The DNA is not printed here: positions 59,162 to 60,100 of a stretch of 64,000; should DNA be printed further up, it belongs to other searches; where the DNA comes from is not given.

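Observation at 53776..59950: Translationally coupled wHTH-FHA regulator -> TolB-propeller Ser/Thr kinase -> TonB-dependent-receptor-like OMP: a possible kinase-based trans-envelope signalling module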

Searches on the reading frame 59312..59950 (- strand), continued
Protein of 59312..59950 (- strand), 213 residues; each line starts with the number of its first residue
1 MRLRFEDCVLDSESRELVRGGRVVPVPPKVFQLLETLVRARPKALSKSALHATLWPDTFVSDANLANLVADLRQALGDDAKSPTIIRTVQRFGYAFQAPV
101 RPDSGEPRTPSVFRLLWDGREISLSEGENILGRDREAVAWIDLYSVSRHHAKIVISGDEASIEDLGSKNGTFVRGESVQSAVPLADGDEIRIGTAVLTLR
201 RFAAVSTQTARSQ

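Call 21: find_encoding_contigs(protein=P0014, flank=10000, max_places=2)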
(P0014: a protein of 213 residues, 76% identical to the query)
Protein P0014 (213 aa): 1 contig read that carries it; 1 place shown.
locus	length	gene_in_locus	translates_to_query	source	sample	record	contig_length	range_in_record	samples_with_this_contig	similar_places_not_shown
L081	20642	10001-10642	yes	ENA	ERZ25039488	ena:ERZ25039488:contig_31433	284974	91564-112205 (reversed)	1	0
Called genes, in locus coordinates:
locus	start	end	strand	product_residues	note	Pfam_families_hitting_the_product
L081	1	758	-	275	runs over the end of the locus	PF14371:DUF4412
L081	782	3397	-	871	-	PF02585:PIG-L, PF10633:NPCBM_assoc (faint)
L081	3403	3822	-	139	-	-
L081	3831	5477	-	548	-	PF03571:Peptidase_M49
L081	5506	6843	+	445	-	PF03781:FGE-sulfatase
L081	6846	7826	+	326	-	PF10017:Methyltransf_33, PF08242:Methyltransf_12 (weak), PF13649:Methyltransf_25 (weak)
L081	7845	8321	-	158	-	PF13620:CarboxypepD_reg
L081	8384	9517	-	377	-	PF14870:PSII_BNR (faint), PF25852:DUF6242_C (faint), PF02012:BNR (faint), PF15902:Sortilin-Vps10 (weak)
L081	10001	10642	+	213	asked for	PF00486:Trans_reg_C, PF16697:Yop-YscD_cpl, PF00498:FHA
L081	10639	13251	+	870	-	PF00069:Pkinase, PF01636:APH (faint), PF07714:PK_Tyr_Ser-Thr, PF07676:PD40 (faint), PF26549:Tricorn_N (faint)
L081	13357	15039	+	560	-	PF04389:Peptidase_M28, PF01546:Peptidase_M20 (weak)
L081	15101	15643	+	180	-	-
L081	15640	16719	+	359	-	PF01179:Cu_amine_oxid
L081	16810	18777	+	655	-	PF07676:PD40 (faint), PF26549:Tricorn_N (faint), PF26550:Tricorn_2nd (weak), PF05448:AXE1 (weak), PF20434:BD-FAE, PF00326:Peptidase_S9, PF01738:DLH (weak), PF02129:Peptidase_S15 (faint), +1 more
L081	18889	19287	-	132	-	PF01042:Ribonuc_L-PSP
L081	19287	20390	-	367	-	PF00497:SBP_bac_3, PF10613:Lig_chan-Glu_bd (weak), PF00060:Lig_chan, PF07885:Ion_trans_2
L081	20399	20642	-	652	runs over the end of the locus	PF02784:Orn_Arg_deC_N, PF17810:Arg_decarb_HB, PF17944:Arg_decarbox_C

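Call 22: find_encoding_contigs(protein=P0033, flank=10000, max_places=2)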
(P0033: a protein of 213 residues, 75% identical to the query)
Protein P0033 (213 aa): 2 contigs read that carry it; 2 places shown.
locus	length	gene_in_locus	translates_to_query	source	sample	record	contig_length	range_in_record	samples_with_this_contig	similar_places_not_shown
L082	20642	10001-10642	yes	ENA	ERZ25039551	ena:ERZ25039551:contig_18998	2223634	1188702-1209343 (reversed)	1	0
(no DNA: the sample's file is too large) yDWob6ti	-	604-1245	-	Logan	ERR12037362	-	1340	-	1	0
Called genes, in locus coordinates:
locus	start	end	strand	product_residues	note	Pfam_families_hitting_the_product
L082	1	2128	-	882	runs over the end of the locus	PF02585:PIG-L, PF10633:NPCBM_assoc (faint)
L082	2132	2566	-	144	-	-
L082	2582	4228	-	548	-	PF03571:Peptidase_M49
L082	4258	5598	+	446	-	PF12867:DinB_2 (faint), PF03781:FGE-sulfatase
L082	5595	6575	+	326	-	PF10017:Methyltransf_33, PF08242:Methyltransf_12 (weak), PF13649:Methyltransf_25 (faint)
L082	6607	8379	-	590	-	PF14870:PSII_BNR (faint), PF02012:BNR (faint), PF15902:Sortilin-Vps10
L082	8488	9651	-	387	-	-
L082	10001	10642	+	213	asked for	PF00486:Trans_reg_C, PF16697:Yop-YscD_cpl, PF00498:FHA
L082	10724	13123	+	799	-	PF00069:Pkinase, PF01636:APH (faint), PF07714:PK_Tyr_Ser-Thr, PF07676:PD40 (faint), PF26549:Tricorn_N (faint)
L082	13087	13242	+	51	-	-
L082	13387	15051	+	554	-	PF04389:Peptidase_M28, PF01546:Peptidase_M20 (weak)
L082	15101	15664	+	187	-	-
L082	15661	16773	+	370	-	PF01179:Cu_amine_oxid (weak)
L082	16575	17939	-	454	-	-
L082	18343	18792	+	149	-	PF00326:Peptidase_S9, PF20434:BD-FAE (faint), PF01738:DLH (faint)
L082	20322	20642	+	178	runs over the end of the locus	PF00543:P-II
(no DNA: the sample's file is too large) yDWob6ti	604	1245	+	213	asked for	PF00486:Trans_reg_C, PF16697:Yop-YscD_cpl, PF00498:FHA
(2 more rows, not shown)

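Call 23: find_encoding_contigs(protein=P0057, flank=10000, max_places=2)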
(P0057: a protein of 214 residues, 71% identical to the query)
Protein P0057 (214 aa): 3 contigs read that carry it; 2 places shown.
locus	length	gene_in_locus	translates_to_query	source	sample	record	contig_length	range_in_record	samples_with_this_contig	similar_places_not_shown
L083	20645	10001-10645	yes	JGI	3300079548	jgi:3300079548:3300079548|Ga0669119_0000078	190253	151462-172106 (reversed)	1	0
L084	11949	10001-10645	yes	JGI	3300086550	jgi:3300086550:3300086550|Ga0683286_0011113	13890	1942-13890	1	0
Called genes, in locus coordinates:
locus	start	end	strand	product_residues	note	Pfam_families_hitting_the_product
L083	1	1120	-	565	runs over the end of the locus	PF03571:Peptidase_M49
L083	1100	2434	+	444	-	PF03781:FGE-sulfatase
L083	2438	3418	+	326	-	PF10017:Methyltransf_33, PF08242:Methyltransf_12 (weak), PF13649:Methyltransf_25 (weak)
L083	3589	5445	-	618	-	PF25852:DUF6242_C (faint), PF02012:BNR (faint), PF15902:Sortilin-Vps10 (weak)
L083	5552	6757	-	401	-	PF25852:DUF6242_C (faint), PF02012:BNR (faint), PF14870:PSII_BNR, PF15902:Sortilin-Vps10 (weak)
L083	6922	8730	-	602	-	-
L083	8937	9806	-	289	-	-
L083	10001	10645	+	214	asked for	PF00486:Trans_reg_C, PF16697:Yop-YscD_cpl, PF00498:FHA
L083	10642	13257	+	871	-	PF00069:Pkinase, PF03109:ABC1 (faint), PF07676:PD40 (faint), PF07714:PK_Tyr_Ser-Thr, PF26549:Tricorn_N (faint)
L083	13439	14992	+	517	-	PF04389:Peptidase_M28, PF01546:Peptidase_M20 (weak)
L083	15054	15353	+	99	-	-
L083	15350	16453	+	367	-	PF01179:Cu_amine_oxid (faint)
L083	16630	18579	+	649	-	PF00930:DPPIV_N (faint), PF07676:PD40 (faint), PF26550:Tricorn_2nd (faint), PF26549:Tricorn_N, PF00326:Peptidase_S9, PF01738:DLH, PF07859:Abhydrolase_3 (weak), PF20434:BD-FAE (weak), +3 more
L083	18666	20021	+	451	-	PF08450:SGL (faint), PF24684:Vgb_lyase, PF07494:Reg_prop (faint), PF24684:Vgb_lyase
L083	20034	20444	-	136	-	PF01042:Ribonuc_L-PSP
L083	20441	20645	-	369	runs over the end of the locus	PF00497:SBP_bac_3, PF10613:Lig_chan-Glu_bd (weak), PF00060:Lig_chan, PF07885:Ion_trans_2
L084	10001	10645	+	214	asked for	PF00486:Trans_reg_C, PF16697:Yop-YscD_cpl, PF00498:FHA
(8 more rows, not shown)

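Call 24: find_encoding_contigs(protein=P0016, flank=10000, max_places=2)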
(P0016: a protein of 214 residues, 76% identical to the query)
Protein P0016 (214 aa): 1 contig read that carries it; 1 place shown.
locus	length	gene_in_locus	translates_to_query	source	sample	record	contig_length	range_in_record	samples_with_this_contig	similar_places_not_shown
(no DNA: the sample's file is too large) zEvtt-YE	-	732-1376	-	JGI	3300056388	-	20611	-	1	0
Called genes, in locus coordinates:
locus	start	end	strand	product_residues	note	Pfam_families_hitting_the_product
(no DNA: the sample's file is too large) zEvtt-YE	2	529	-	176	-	?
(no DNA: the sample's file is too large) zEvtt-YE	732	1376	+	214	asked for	PF00486:Trans_reg_C, PF16697:Yop-YscD_cpl, PF00498:FHA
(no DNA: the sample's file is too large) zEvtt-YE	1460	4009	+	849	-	PF00069:Pkinase, PF01636:APH (faint), PF07714:PK_Tyr_Ser-Thr, PF26549:Tricorn_N (faint)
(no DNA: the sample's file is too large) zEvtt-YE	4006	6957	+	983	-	PF13620:CarboxypepD_reg, PF25183:OMP_b-brl_4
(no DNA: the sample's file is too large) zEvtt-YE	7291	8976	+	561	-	PF04389:Peptidase_M28, PF01546:Peptidase_M20 (weak)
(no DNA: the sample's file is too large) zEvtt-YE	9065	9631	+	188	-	-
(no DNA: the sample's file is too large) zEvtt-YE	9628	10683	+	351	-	PF01179:Cu_amine_oxid (faint)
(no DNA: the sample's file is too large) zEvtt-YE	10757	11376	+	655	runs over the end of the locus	PF08450:SGL (faint), PF02897:Peptidase_S9_N (faint), PF26549:Tricorn_N, PF26550:Tricorn_2nd, PF20434:BD-FAE, PF00326:Peptidase_S9, PF01738:DLH, PF07859:Abhydrolase_3 (weak), +6 more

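Call 26: search_protein_families(library=pfam, proteins=[L004:13242-16247:+, L008:13302-16253:+, L011:13369-16281:+, L012:13330-13914:+, L028:8470-9687:+, L028:14367-15395:+, L041:13418-14821:+, L051:12595-13524:+, L058:12862-13587:+, L077:13424-14425:+], max_evalue=0.001)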
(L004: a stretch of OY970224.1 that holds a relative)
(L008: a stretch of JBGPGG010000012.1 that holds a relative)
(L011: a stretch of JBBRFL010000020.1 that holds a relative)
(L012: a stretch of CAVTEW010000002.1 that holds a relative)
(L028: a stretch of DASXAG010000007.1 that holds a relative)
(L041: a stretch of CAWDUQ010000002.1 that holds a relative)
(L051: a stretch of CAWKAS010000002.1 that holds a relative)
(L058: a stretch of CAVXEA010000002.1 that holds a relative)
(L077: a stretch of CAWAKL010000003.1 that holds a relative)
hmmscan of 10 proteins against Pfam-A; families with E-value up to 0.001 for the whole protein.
L004:13242-16247:+ (1002 aa): 6 families
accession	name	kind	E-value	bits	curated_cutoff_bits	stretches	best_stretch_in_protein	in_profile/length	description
PF25183.1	OMP_b-brl_4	-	2.4e-20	73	30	1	566-846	428-683/838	Outer membrane beta barrel domain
PF13620.12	CarboxypepD_reg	-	3.6e-16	59.7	32.3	1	26-105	1-81/82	Carboxypeptidase regulatory-like domain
PF13715.12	CarbopepD_reg_2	-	5.1e-07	30.1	32.2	1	28-102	2-73/88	CarboxypepD_reg-like domain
PF17210.9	SdrD_B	-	0.00011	22.8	29.7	1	33-82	18-67/112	SdrD B-like domain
PF25020.1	TTR_TEN1-4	-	0.00021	21.6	27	1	25-103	7-83/86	Teneurin TTR-like domain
PF07715.20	Plug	-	0.00047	21.1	23.9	0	137-231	17-107/107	TonB-dependent Receptor Plug Domain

L008:13302-16253:+ (984 aa): 6 families
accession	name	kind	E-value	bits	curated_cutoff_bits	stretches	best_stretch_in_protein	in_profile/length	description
PF25183.1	OMP_b-brl_4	-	6.9e-31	107.9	30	3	237-307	1-67/838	Outer membrane beta barrel domain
PF13620.12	CarboxypepD_reg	-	1.8e-18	67.1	32.3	1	32-111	2-82/82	Carboxypeptidase regulatory-like domain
PF00593.30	TonB_dep_Rec_b-barrel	-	2.7e-10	41.1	27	1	478-925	90-435/436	TonB dependent receptor-like, beta-barrel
PF07715.20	Plug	-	6.1e-10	40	23.9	1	136-233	10-107/107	TonB-dependent Receptor Plug Domain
PF13715.12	CarbopepD_reg_2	-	3.7e-08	33.7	32.2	1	32-111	1-77/88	CarboxypepD_reg-like domain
PF17210.9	SdrD_B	-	7.7e-05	23.3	29.7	1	40-86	20-66/112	SdrD B-like domain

L011:13369-16281:+ (971 aa): 6 families
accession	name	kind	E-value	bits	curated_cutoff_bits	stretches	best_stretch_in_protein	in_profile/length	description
PF25183.1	OMP_b-brl_4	-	1.7e-37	129.7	30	2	332-572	153-397/838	Outer membrane beta barrel domain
PF13620.12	CarboxypepD_reg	-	9e-19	68.1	32.3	1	30-109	1-81/82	Carboxypeptidase regulatory-like domain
PF00593.30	TonB_dep_Rec_b-barrel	-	1.5e-10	42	27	1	469-914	117-436/436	TonB dependent receptor-like, beta-barrel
PF07715.20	Plug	-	1.2e-09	39.1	23.9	1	130-232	5-107/107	TonB-dependent Receptor Plug Domain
PF13715.12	CarbopepD_reg_2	-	2.2e-05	24.9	32.2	1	32-111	2-78/88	CarboxypepD_reg-like domain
PF17210.9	SdrD_B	-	0.00016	22.2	29.7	1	41-84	22-65/112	SdrD B-like domain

L012:13330-13914:+ (195 aa): 0 families

L028:8470-9687:+ (406 aa): 1 family
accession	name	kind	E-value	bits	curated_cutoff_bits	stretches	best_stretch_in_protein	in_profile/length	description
PF13505.12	OMP_b-brl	-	5.6e-05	23.8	28.7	0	181-382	36-175/175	Outer membrane protein beta-barrel domain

L028:14367-15395:+ (343 aa): 4 families
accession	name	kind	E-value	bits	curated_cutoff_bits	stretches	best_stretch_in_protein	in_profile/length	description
PF00069.31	Pkinase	-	1.9e-44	152.5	31.7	1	12-288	1-256/263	Protein kinase domain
PF07714.23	PK_Tyr_Ser-Thr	-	2.1e-31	109.6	23.1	2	14-159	3-152/258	Protein tyrosine and serine/threonine kinase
PF03109.22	ABC1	-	9.6e-08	31.9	22.9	0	85-158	143-216/244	ABC1 atypical kinase-like domain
PF01636.29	APH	-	2.1e-07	31.4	23.2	1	110-157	149-198/239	Phosphotransferase enzyme family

L041:13418-14821:+ (468 aa): 3 families
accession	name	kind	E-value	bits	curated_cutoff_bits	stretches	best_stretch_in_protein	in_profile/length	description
PF13522.11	GATase_6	-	1.5e-20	73.9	27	1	75-204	10-130/130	Glutamine amidotransferase domain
PF13537.11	GATase_7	-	2.7e-19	69.8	25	1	92-208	10-121/123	Glutamine amidotransferase domain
PF00156.33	Pribosyltran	-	2.9e-09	36.9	26.3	1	280-382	27-122/158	Phosphoribosyl transferase domain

L051:12595-13524:+ (310 aa): 4 families
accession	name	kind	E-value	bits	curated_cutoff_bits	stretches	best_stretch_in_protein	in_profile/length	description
PF13428.12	TPR_14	-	1.3e-05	25.9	23.5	0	185-223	6-44/44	Tetratricopeptide repeat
PF22316.2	ABhydrolase-like_N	-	0.0002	21.6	27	1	256-306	43-95/106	A/B hydrolase-like, N-terminal domain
PF14759.12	Reductase_C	-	0.00073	20.4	25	0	49-103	1-57/85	Reductase C-terminal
PF20308.4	TPR-S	-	0.00076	20.5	27.6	0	168-220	6-60/102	Tetratricopeptide Repeats-Sensor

L058:12862-13587:+ (242 aa): 1 family
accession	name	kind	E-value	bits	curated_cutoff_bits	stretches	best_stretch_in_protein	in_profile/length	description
PF00326.27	Peptidase_S9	-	0.00025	21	22.6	0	100-130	42-72/213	Prolyl oligopeptidase family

L077:13424-14425:+ (334 aa): 3 families
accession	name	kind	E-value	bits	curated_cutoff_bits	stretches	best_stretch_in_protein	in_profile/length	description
PF13522.11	GATase_6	-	5.7e-20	72.1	27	1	73-203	9-130/130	Glutamine amidotransferase domain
PF13537.11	GATase_7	-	2.2e-19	70.1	25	1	93-207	12-121/123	Glutamine amidotransferase domain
PF13230.11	GATase_4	-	0.00042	19.8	23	1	74-141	71-134/272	Glutamine amidotransferases class-II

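Call 35: search_solved_structures(query=window:59312-59950:-, max_evalue=0.001)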
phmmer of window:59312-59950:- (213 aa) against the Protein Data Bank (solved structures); distinct sequences matched with E-value up to 0.001: 44.
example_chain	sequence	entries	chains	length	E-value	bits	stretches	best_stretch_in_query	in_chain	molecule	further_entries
2fez_A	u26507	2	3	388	1.7e-12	50.5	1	117-198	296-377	Probable regulatory protein embR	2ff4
3po8_A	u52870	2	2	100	2.1e-10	43.7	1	118-200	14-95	Putative uncharacterized protein TB39.8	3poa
2lc1_A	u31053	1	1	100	2.6e-10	43.4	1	118-200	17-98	Putative uncharacterized protein TB39.8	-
6hc0_B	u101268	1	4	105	4.2e-10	42.7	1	119-197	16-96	GGDEF domain protein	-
6hc1_A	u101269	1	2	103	4.6e-10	42.5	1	119-197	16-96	GGDEF domain protein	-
6i2q_B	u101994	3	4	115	5.8e-10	42.2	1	124-196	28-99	Glycogen accumulation regulator GarA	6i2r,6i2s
3gqs_A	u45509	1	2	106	6.3e-10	42.1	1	119-205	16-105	Adenylate cyclase-like protein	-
8p5r_G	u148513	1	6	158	1.1e-09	41.3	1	124-195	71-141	Glycogen accumulation regulator GarA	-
3oun_A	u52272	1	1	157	1.4e-09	41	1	118-198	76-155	Putative uncharacterized protein TB39.8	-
6hbz_A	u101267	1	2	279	2.1e-09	40.4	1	119-205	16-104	GGDEF domain protein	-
2kkl_A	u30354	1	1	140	2.6e-09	40.1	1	124-195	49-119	Uncharacterized protein Mb1858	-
2kfu_A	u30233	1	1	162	3.5e-09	39.7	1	124-195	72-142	Rv1827 pThr 22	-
6i2p_D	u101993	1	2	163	3.5e-09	39.7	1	124-195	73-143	Glycogen accumulation regulator GarA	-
7rj3_A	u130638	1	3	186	4.4e-09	39.4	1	124-195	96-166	Glycogen accumulation regulator GarA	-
2jzy_A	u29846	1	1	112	8.6e-08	35.1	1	6-97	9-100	Transcriptional regulatory protein PcoR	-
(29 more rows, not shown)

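Call 78: predict_structure(alignment_id=A1)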
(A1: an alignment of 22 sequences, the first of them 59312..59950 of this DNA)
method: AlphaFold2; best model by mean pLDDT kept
length: 213 residues; sequences in the alignment: 22
mean_pLDDT: 83.1   pTM: 0.60
mean pLDDT of the five models: 83.1, 82.8, 82.6, 81.5, 80.6
residues with pLDDT >= 90: 84; 70-90: 105; 50-70: 12; < 50: 12
segments of 3 or more residues with pLDDT < 50: 204-213
pLDDT, mean of each block of 10 residues (from residue 1): 89 82 79 93 92 83 87 90 90 92 63 79 84 74 81 89 91 93 94 90 47 29
secondary structure, 60 per line:
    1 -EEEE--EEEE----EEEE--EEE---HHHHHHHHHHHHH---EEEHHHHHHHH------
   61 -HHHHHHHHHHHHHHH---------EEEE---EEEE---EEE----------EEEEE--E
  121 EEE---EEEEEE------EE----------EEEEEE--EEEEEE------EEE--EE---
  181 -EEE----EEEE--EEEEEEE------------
elements in order: E2-5 E8-11 E16-19 E22-24 H28-40 E44-46 H47-54 H62-76 E86-89 E93-96 E100-102 E113-117 E120-123 E127-132 E151-156 E159-164 E171-173 E182-184 E189-192 E195-201
